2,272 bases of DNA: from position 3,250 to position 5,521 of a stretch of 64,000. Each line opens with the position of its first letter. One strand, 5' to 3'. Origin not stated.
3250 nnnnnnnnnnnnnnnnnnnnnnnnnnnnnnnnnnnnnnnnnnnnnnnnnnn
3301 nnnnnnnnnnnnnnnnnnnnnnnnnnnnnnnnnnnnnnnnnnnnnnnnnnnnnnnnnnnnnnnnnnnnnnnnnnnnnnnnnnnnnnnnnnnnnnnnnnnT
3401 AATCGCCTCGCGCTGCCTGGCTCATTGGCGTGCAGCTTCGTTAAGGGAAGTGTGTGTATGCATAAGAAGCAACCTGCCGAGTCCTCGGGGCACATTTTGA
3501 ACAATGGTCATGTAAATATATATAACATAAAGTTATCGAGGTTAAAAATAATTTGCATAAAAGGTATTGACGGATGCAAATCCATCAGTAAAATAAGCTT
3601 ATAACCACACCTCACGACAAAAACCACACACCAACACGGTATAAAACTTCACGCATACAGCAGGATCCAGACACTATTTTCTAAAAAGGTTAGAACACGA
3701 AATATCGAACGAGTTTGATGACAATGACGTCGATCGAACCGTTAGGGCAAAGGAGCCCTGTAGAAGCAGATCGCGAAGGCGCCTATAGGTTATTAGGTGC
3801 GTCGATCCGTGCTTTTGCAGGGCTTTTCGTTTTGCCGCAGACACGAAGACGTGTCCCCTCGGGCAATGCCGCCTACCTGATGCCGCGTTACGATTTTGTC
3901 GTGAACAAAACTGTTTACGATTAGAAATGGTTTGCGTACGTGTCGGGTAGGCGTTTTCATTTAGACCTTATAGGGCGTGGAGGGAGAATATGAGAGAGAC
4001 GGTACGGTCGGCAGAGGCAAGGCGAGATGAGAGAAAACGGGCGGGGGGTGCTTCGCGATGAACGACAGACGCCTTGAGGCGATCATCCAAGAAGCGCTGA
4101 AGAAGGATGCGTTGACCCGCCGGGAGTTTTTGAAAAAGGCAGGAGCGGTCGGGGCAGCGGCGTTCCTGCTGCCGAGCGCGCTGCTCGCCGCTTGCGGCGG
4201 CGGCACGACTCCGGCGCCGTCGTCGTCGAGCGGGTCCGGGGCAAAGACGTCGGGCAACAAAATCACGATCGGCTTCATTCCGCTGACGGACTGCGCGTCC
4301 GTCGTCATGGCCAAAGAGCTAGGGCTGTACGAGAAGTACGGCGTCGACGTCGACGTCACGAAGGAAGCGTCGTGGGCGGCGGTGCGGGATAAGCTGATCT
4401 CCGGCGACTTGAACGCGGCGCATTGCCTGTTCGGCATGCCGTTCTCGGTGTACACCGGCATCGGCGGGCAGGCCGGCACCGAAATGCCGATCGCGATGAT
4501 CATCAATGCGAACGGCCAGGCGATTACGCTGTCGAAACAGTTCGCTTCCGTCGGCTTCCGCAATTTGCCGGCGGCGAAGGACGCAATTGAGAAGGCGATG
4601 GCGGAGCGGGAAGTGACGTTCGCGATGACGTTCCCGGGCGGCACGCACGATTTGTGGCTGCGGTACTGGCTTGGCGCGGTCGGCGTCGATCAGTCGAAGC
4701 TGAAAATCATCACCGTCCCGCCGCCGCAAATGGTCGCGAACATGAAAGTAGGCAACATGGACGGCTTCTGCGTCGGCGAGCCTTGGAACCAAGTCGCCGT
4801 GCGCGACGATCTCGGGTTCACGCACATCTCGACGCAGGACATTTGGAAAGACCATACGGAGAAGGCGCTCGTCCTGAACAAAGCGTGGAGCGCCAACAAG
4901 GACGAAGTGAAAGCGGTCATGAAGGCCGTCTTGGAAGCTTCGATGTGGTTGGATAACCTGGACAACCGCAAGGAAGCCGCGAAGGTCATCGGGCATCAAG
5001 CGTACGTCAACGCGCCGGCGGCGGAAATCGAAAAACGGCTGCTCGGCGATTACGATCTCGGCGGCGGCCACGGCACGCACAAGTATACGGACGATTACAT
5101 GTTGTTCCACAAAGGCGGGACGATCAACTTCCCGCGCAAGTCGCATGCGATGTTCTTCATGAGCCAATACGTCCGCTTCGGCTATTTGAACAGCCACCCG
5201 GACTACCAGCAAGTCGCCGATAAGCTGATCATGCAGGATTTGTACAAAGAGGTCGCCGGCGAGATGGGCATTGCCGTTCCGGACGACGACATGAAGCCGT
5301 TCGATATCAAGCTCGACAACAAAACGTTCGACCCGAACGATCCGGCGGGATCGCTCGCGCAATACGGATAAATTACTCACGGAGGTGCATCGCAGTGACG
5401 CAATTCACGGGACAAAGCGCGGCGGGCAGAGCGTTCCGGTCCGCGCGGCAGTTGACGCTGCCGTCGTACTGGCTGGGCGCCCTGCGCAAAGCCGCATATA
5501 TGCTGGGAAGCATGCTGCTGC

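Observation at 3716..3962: Two ANTAR attenuators in series, below a GlnR/TnrA box, ahead of a nitrate-type ABC operon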

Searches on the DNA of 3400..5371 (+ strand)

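Call 4: search_rna_families(source=window, start=3400, end=4100, threshold=evalue, max_evalue=10, show_alignments=3)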
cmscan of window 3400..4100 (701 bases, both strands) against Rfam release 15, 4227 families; matches with E-value up to 10: 4.
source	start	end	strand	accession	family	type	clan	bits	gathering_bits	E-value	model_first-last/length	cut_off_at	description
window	3526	3592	-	RF01289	snoR17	Gene; snRNA; snoRNA; CD-box;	-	19.3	60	2.9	1-110/110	no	Small nucleolar RNA snoR17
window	3529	3555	+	RF03514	mir-6128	Gene; miRNA;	-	17.6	92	5.8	1-64/64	no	mir-6128 microRNA precursor family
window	3655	3723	+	RF03081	DUF805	Cis-reg;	CL00115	17.4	51.1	2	1-68/68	no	DUF805 RNA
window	3744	3759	-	RF01716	PhotoRC-I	Cis-reg;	-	11.3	45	4.8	5-20/44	no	PhotoRC-I RNA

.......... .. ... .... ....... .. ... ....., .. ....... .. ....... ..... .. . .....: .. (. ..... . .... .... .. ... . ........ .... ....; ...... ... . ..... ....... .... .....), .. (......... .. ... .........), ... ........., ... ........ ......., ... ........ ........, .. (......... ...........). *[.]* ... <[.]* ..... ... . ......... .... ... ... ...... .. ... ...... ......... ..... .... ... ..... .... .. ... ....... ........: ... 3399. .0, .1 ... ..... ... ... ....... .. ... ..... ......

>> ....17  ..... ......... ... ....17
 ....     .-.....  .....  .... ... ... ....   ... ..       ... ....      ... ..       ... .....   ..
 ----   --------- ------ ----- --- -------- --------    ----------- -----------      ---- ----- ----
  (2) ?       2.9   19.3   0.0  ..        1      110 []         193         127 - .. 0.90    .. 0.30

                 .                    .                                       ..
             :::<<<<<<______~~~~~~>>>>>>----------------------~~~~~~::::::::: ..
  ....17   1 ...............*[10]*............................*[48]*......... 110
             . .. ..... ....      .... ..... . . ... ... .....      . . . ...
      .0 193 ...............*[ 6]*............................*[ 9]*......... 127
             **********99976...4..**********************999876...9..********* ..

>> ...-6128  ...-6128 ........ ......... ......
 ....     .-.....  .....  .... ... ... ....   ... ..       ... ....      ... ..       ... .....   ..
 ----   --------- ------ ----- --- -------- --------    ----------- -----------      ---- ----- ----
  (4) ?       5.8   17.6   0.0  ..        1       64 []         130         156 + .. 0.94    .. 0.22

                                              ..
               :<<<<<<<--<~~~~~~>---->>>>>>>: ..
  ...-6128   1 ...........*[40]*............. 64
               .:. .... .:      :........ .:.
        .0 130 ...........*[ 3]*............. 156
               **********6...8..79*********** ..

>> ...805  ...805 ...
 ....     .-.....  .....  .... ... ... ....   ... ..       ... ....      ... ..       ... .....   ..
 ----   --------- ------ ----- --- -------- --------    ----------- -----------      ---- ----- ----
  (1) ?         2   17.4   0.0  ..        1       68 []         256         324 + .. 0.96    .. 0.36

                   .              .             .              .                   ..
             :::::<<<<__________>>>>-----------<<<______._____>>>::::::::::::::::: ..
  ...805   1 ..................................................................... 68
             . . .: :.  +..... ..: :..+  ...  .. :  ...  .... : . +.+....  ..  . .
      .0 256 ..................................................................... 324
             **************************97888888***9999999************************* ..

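Call 54: search_with_rna_model(model_id=R1, sources=[L003, L004, L005, L006, L007, L008, L009, L010, L011, L012, L013, L014, L015, L016, L017, L018, L019, L020, L021, L022, L023, L024, L025, L026, L027, L028, L029, L030, L031, L032, L033, L034, L035, L036, L037, L038, L039, L040, L041, L042, L043, L044, L045, L046, L047, L048, L049, L050, L051, L052, L053, L054, L055, L056, L057, L058, L059, L060, L061, L062, L063, L064, L065, L066, L067, L068, L069, L070, L071, L072, L073, L074, L075, L076, L077, L078, L079, L080, L081, L082, L086, L087, L088, L089, L090, L091, L092, L093, L094, L095, L096, L097, L098, L099, L100, L101, L102, L103, L104], max_evalue=5)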
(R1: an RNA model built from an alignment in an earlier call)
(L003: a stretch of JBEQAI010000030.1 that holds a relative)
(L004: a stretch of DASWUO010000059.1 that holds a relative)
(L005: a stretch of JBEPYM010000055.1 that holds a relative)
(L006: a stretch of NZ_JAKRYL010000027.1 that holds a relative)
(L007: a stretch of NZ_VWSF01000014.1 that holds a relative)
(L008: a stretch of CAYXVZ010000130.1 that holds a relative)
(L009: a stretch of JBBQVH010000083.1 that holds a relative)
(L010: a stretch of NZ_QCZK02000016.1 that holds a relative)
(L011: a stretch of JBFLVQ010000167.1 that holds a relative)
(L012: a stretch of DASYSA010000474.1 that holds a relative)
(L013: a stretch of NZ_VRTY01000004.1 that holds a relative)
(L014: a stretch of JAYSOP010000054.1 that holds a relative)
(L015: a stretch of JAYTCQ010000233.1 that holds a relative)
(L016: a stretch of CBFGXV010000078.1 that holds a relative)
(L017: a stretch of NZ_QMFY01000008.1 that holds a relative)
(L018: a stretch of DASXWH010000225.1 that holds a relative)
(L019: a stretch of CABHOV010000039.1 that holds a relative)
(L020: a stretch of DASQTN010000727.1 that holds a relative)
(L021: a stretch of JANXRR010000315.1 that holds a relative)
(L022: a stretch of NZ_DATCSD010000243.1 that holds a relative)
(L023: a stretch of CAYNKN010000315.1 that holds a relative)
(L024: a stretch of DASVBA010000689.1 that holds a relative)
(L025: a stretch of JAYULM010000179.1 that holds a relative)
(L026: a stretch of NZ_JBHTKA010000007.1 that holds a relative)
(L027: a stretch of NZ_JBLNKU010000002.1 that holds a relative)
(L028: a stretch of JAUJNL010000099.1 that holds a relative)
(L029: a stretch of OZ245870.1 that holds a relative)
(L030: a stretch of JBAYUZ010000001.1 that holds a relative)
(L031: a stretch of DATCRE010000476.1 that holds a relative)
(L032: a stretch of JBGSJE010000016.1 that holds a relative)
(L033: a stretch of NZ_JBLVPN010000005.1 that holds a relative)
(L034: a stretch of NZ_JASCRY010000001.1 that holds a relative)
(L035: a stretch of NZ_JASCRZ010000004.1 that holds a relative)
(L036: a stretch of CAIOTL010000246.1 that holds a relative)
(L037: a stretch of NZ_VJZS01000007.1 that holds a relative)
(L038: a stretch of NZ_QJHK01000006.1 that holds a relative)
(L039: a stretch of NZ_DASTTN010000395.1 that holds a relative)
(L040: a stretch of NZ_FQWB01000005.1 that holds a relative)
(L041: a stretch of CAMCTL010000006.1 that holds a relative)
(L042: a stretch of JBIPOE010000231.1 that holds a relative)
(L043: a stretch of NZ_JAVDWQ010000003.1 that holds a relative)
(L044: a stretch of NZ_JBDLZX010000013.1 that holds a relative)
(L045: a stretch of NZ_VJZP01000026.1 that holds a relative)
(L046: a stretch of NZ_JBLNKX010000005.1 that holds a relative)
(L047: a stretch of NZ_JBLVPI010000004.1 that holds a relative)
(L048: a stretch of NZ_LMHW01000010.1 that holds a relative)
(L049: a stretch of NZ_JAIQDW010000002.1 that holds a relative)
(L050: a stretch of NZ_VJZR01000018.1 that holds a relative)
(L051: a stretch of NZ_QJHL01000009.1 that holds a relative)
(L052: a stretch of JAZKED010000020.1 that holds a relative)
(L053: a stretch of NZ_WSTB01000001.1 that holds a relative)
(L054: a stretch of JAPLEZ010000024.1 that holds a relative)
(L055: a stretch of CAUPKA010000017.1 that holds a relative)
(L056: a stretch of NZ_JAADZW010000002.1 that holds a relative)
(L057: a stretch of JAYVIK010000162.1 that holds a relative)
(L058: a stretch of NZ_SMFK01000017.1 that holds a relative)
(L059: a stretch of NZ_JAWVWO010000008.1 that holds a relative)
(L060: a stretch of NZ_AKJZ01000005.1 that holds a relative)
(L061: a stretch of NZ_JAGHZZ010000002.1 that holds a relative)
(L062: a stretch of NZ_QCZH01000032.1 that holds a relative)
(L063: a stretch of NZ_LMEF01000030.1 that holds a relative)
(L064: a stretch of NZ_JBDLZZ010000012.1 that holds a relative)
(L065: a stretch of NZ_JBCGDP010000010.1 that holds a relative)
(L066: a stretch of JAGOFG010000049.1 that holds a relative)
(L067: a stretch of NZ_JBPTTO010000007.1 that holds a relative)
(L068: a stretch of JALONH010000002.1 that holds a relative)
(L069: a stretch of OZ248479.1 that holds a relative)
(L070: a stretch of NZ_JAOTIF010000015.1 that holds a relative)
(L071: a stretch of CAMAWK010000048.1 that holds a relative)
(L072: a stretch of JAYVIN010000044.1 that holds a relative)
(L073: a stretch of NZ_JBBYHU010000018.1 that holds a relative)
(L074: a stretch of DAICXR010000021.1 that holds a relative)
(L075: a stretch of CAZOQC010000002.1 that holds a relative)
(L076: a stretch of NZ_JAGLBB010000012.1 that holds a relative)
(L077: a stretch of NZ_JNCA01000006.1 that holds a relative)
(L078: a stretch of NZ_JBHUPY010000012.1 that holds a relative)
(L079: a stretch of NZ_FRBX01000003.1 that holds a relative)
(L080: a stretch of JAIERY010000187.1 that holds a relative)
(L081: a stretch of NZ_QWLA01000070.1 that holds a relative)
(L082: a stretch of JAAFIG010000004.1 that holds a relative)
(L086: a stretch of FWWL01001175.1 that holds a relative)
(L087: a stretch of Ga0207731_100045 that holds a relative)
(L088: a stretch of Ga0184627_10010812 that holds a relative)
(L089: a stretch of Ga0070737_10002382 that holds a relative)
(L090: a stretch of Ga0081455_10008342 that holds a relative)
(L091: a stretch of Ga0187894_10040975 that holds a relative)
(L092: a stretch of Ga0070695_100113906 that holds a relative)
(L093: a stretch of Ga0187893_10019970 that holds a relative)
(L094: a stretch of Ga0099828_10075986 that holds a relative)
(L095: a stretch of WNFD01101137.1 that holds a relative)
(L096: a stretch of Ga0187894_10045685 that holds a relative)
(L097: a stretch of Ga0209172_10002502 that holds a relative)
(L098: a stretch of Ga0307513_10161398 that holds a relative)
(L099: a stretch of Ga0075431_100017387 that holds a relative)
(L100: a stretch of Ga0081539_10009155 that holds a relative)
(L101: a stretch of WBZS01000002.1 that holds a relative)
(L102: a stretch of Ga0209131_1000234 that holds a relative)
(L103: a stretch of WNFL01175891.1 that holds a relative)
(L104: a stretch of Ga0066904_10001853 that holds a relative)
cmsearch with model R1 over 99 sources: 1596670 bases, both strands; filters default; matches with E-value up to 5: 11.
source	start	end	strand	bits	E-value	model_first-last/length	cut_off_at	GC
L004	9628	9665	+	48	9.5e-08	1-38/38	no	0.47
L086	9650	9688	+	47.1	1.5e-07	1-38/38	no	0.44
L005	9839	9871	+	44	7.9e-07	1-38/38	no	0.58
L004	9245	9277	-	42.7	1.6e-06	1-38/38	no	0.42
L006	9812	9847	+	18.7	0.49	1-38/38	no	0.56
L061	10126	10163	-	18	0.68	1-38/38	no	0.47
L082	13574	13611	+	16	2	1-38/38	no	0.53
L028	9370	9413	-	15.8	2.2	1-38/38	no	0.66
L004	9264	9296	+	15.5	2.6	1-38/38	no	0.24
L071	3287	3315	+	14.7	3.9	1-38/38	no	0.31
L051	15276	15313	-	14.3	4.8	1-38/38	no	0.39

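Call 55: search_with_rna_model(model_id=R1, sources=[L105, L106, L107, L108, L109, L110, L111, L112, L113, L114, L115, L116, L117, L118, L119, L120, L121, L122, L123, L124, L125, L126, L127, L128, L129, L130, L131, L132, L133, L134, L135, L136, L137, L138, L139, L140, L141, L142, L143, L144, L145, L146, L147, L148, L149, L150, L151, L152, L153, L154, L155, L156, L157, L158, L159, L160, L161, L162, L163, L164, L165, L001, L084], max_evalue=5)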
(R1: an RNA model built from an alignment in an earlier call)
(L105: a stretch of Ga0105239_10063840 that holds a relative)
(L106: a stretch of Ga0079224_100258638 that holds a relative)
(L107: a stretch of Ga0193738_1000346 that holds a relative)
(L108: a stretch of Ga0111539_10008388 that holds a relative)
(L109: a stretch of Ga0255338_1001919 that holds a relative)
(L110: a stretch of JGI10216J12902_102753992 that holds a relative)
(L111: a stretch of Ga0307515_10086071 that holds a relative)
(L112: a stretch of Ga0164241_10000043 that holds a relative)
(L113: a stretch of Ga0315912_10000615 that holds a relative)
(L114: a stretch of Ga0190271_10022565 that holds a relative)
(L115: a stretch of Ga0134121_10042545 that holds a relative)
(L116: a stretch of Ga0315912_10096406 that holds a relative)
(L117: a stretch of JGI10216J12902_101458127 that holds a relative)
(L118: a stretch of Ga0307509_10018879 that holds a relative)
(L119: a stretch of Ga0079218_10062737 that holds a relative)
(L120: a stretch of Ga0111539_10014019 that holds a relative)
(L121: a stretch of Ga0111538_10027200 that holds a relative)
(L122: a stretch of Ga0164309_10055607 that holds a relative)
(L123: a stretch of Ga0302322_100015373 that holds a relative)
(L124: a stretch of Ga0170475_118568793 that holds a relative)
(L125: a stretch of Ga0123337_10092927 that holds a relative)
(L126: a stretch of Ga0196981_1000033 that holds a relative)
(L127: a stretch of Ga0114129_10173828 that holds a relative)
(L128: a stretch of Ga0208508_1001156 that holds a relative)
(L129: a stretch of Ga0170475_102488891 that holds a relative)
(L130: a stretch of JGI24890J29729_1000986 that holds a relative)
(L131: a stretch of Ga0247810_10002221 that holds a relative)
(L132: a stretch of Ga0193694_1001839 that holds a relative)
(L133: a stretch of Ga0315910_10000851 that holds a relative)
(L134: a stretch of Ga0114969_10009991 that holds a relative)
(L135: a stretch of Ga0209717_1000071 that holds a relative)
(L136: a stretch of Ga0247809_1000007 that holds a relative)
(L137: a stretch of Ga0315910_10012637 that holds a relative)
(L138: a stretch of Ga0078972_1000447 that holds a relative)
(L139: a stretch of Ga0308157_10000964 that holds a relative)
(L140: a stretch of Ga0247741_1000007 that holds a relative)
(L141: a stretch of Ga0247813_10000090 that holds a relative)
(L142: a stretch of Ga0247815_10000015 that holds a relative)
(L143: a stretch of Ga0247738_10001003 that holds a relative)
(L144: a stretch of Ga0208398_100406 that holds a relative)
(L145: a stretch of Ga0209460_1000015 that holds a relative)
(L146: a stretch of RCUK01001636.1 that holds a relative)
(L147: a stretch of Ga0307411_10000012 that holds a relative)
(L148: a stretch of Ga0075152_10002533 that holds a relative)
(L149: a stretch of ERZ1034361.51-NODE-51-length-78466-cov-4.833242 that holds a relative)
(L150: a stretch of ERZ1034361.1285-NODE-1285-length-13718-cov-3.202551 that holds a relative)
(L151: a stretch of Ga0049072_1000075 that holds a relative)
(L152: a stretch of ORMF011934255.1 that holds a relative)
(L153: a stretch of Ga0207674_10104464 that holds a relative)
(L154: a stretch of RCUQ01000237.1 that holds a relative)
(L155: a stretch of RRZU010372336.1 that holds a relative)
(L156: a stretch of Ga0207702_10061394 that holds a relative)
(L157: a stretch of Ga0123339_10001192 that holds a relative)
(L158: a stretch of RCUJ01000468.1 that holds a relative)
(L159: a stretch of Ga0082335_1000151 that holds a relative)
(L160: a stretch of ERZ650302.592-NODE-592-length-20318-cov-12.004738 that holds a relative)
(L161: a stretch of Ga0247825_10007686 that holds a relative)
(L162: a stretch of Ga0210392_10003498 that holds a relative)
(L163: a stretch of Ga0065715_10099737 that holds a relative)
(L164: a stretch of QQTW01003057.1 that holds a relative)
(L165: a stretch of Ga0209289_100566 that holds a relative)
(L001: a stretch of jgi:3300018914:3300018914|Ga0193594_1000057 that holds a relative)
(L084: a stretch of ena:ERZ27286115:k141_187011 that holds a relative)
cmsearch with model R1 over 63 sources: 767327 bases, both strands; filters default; matches with E-value up to 5: 8.
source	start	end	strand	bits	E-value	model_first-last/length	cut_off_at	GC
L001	9662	9701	+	25.7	0.0057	1-38/38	no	0.55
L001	9784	9817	+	22.7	0.028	1-38/38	no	0.65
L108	8085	8115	+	15.4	1.3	1-38/38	no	0.39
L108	5553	5596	-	13.9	2.8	1-38/38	no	0.55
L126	16683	16722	-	13.3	3.9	1-38/38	no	0.43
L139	8522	8549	-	13.3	4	1-38/38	no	0.32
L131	3677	3714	-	12.9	4.9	1-38/38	no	0.29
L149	8423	8468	-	12.9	5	1-38/38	no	0.35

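Call 80: search_with_rna_model(model_id=R1, source=L086, start=9400, end=10100, filters=off, max_evalue=10, show_alignments=3)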
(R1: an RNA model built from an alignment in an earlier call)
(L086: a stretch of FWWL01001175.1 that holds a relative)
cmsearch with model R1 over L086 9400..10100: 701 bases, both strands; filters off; matches with E-value up to 10: 14.
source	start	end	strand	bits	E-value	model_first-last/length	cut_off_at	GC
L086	9650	9688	+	47.1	6.8e-11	1-38/38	no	0.44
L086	9675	9707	-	4.6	0.36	1-38/38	no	0.45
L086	9597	9602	-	0.8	2.6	29-34/38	no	0.17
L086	9759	9768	-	0.8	2.7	3-12/38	no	0.3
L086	9802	9841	+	0.4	3.2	1-38/38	no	0.4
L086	9930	9935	+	-0.1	4.1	29-34/38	no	0.33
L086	9660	9665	-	-0.3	4.6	29-34/38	no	0.33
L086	9583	9626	+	-0.4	4.8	1-38/38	no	0.23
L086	9762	9788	+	-0.5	5.2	1-38/38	no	0.48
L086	9970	9977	+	-0.6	5.3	28-35/38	no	0.38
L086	9692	9696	+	-1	6.8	30-34/38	no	0.2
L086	9938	9962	+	-1.6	9.3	1-38/38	no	0.44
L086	9492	9497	+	-1.7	9.6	5-10/38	no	0.17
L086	10053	10060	-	-1.7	9.9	28-35/38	no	0.62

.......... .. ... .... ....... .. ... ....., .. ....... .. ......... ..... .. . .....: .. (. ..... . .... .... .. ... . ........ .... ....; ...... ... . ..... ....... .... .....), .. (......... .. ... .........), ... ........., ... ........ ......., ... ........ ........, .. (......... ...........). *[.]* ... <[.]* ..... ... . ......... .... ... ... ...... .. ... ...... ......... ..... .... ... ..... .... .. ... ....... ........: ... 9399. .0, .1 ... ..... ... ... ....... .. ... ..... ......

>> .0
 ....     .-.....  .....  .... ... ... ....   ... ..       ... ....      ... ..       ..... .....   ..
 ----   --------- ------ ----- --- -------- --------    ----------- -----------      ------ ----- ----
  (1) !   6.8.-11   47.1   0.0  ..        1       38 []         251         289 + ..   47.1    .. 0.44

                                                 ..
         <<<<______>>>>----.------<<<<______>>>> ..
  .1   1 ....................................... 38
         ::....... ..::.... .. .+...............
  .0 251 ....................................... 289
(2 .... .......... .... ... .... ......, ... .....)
